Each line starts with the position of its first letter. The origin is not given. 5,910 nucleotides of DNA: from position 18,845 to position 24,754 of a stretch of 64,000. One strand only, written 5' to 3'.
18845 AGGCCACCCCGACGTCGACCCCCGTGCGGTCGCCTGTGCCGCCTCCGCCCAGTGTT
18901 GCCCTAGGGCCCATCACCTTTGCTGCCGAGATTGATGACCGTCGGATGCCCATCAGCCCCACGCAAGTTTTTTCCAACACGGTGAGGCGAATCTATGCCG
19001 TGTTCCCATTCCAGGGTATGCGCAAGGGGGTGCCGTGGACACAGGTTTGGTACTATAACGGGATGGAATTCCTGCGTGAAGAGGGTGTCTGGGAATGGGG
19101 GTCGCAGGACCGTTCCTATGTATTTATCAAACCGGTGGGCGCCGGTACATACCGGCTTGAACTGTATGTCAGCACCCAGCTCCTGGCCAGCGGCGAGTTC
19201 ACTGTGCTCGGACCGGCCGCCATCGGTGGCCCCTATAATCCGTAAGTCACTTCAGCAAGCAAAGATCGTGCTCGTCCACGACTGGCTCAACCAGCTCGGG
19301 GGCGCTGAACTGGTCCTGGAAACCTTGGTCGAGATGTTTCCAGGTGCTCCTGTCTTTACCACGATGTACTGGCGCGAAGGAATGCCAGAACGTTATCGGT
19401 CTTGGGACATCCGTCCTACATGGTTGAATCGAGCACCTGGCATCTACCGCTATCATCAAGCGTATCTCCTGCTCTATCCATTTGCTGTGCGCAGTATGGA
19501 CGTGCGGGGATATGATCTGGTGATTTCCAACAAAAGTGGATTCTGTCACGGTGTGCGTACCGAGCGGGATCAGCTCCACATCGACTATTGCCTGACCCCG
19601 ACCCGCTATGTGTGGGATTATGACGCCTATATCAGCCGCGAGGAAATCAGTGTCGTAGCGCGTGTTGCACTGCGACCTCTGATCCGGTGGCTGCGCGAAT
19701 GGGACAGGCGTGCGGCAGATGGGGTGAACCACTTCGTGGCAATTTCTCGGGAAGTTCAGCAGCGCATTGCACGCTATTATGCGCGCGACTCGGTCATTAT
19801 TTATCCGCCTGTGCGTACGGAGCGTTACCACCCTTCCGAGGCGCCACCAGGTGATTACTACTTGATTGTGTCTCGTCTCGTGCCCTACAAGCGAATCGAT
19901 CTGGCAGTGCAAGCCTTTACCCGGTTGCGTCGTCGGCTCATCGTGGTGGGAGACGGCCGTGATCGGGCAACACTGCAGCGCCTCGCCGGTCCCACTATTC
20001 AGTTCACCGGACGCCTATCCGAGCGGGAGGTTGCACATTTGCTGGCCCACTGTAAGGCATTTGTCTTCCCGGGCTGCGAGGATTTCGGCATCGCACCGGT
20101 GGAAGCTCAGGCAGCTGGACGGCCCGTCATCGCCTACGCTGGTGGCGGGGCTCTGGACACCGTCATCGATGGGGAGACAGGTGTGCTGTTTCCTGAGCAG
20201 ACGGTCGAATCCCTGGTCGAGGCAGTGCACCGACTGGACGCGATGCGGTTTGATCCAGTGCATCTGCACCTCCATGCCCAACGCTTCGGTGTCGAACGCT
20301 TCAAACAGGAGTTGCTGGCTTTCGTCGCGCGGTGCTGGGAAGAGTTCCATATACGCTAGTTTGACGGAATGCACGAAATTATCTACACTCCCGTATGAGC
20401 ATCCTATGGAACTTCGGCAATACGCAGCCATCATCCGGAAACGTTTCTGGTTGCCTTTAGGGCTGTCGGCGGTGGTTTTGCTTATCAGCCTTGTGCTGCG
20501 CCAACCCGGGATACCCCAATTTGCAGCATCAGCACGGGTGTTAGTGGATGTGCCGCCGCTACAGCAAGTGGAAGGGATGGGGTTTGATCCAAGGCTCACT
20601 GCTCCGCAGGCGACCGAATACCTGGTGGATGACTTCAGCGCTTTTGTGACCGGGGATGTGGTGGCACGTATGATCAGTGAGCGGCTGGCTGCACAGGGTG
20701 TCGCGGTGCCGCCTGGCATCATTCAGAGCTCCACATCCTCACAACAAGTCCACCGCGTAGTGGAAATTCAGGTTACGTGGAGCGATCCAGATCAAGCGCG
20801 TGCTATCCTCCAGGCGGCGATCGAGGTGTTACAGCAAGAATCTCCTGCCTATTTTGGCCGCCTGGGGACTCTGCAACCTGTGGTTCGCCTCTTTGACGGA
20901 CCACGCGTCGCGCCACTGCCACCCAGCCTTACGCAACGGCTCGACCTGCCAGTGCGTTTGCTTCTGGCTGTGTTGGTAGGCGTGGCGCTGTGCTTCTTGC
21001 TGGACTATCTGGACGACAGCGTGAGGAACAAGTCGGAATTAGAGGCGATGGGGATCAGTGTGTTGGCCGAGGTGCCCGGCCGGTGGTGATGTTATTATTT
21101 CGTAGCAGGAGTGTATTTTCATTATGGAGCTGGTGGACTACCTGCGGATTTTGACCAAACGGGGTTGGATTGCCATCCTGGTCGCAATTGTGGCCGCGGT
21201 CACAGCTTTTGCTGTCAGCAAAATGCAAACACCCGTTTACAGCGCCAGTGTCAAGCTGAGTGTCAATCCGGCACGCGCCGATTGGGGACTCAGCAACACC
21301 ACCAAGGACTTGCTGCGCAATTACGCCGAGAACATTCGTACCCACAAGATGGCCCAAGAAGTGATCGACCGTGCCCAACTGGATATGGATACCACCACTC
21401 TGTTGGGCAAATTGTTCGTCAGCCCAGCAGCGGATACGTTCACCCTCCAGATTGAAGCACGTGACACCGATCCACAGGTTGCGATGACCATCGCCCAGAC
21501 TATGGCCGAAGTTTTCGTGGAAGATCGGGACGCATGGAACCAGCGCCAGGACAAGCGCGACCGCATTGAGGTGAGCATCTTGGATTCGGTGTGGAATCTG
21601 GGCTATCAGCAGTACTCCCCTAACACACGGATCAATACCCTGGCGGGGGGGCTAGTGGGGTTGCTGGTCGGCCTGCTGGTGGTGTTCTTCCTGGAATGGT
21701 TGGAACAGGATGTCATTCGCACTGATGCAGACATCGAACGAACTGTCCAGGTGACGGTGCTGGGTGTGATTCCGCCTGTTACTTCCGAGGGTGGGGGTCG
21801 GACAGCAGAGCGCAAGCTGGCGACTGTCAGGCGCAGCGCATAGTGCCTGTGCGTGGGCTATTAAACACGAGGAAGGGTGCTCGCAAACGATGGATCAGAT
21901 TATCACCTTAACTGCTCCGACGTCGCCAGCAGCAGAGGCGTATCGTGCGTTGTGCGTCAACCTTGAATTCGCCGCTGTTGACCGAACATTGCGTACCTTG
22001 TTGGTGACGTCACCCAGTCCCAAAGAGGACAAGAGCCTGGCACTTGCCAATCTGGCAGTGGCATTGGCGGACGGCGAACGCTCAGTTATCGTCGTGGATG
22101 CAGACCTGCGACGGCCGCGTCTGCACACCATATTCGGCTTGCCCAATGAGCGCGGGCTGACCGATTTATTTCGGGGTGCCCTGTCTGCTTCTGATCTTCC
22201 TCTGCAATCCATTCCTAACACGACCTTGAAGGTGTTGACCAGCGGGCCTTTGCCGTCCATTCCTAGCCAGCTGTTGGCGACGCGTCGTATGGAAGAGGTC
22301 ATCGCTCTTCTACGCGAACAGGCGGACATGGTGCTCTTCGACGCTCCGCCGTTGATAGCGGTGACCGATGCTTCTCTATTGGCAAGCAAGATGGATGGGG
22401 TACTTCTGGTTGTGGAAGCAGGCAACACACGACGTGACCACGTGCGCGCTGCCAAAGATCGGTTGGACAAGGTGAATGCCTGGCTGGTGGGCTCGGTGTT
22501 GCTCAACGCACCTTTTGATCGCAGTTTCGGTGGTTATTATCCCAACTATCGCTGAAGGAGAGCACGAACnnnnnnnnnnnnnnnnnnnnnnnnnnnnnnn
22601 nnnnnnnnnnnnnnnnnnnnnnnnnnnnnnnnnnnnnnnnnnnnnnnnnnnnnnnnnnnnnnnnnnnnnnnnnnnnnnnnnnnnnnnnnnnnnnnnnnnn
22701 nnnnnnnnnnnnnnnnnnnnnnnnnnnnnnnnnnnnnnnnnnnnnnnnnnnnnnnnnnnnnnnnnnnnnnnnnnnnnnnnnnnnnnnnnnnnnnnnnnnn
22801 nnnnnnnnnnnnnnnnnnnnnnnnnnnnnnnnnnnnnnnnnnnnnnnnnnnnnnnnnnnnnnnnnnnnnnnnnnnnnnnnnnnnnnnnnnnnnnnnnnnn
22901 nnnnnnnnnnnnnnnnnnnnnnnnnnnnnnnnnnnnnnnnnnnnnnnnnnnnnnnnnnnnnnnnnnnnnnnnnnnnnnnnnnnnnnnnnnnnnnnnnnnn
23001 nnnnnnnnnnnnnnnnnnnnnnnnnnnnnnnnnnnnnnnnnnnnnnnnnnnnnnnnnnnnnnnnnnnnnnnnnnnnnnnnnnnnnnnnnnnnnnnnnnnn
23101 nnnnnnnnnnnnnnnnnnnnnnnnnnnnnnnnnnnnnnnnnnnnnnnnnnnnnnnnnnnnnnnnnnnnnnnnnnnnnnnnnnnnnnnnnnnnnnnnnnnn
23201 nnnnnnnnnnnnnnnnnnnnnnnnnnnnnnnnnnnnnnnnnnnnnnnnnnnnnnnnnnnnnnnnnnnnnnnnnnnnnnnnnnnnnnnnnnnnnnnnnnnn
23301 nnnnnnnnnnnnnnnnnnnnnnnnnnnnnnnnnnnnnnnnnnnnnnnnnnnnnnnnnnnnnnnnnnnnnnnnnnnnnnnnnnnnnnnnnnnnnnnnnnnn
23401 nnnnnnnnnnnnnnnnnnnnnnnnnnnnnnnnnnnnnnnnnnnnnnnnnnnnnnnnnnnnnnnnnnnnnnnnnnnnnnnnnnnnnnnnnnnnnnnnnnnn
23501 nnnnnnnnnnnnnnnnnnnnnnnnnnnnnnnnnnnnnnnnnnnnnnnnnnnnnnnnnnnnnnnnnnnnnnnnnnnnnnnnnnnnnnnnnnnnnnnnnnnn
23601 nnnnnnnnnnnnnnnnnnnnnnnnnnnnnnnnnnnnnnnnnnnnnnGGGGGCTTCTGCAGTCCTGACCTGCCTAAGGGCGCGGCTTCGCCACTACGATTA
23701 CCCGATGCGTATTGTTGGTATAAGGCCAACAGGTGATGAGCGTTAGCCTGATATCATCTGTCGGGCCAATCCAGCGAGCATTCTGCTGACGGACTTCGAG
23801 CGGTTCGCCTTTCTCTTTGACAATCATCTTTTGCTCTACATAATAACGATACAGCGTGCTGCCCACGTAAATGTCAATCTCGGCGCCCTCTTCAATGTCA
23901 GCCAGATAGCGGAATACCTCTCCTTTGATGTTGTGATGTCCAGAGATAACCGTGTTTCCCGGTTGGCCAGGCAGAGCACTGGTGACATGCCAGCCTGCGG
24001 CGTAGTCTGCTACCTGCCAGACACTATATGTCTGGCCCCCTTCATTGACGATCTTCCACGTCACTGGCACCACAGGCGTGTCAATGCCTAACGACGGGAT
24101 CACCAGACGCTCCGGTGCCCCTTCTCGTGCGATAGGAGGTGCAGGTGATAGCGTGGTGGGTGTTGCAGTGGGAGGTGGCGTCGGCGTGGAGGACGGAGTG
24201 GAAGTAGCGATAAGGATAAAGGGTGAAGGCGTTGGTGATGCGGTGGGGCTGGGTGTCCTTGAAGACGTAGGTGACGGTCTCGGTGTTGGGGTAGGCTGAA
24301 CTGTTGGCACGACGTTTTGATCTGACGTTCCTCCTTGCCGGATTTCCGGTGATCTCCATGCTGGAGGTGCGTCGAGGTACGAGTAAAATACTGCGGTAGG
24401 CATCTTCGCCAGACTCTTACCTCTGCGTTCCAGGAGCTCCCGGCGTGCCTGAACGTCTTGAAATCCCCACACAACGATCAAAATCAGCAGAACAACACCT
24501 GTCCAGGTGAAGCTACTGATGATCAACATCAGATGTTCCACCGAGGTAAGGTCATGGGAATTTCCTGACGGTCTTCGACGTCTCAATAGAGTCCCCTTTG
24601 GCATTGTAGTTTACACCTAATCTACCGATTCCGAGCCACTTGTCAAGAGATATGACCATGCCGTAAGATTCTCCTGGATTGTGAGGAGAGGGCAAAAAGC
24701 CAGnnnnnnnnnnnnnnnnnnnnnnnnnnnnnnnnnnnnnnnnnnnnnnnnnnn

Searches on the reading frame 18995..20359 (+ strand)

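Call 39: search_protein_families(library=pfam, proteins=[window:18995-20359:+], max_evalue=0.001)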
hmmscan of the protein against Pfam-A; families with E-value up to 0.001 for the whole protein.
window:18995-20359:+ (454 aa): 4 families
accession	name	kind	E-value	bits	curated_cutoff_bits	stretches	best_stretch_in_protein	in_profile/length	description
PF00534.26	Glycos_transf_1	-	6.1e-28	97.9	26.4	1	287-414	16-155/172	Glycosyl transferases group 1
PF13692.12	Glyco_trans_1_4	-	1.3e-25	90.7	27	1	289-414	4-139/142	Glycosyl transferases group 1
PF13439.12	Glyco_transf_4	-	2e-05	25.1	28.5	1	102-277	2-170/170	Glycosyltransferase Family 4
PF20706.3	GT4-conflict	-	8e-05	22.2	26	1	249-404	152-329/385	Family 4 Glycosyltransferase in conflict systems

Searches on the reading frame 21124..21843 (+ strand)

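Call 39: search_protein_families(library=pfam, proteins=[window:21124-21843:+], max_evalue=0.001)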
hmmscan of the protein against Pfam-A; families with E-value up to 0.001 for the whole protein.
window:21124-21843:+ (239 aa): 1 family
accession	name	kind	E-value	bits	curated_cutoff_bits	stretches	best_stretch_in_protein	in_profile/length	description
PF02706.20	Wzz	-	3e-09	37.5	25.5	1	2-82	4-89/91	Chain length determinant protein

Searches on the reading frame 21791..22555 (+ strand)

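Call 39: search_protein_families(library=pfam, proteins=[window:21791-22555:+], max_evalue=0.001)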
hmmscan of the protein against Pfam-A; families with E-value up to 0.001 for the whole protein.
window:21791-22555:+ (254 aa): 1 family
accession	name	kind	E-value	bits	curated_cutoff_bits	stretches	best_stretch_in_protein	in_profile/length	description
PF13614.12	AAA_31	-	0.00046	20.6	27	1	84-210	18-149/177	AAA domain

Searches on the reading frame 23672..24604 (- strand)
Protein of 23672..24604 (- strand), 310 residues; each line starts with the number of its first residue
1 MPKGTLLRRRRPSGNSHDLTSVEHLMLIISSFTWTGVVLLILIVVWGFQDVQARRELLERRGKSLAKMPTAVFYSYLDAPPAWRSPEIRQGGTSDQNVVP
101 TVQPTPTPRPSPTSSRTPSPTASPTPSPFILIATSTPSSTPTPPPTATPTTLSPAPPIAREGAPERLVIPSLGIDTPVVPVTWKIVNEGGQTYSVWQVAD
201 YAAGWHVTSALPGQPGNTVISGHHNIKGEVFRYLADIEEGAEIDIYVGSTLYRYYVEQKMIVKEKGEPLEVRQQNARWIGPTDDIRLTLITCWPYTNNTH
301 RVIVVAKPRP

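Call 39: search_protein_families(library=pfam, proteins=[window:23672-24604:-], max_evalue=0.001)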
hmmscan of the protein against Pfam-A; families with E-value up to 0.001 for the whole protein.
window:23672-24604:- (310 aa): 1 family
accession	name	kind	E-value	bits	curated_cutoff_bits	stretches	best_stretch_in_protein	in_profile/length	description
PF04203.18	Sortase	-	3.7e-25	88.5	26.6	1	167-308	1-124/125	Sortase domain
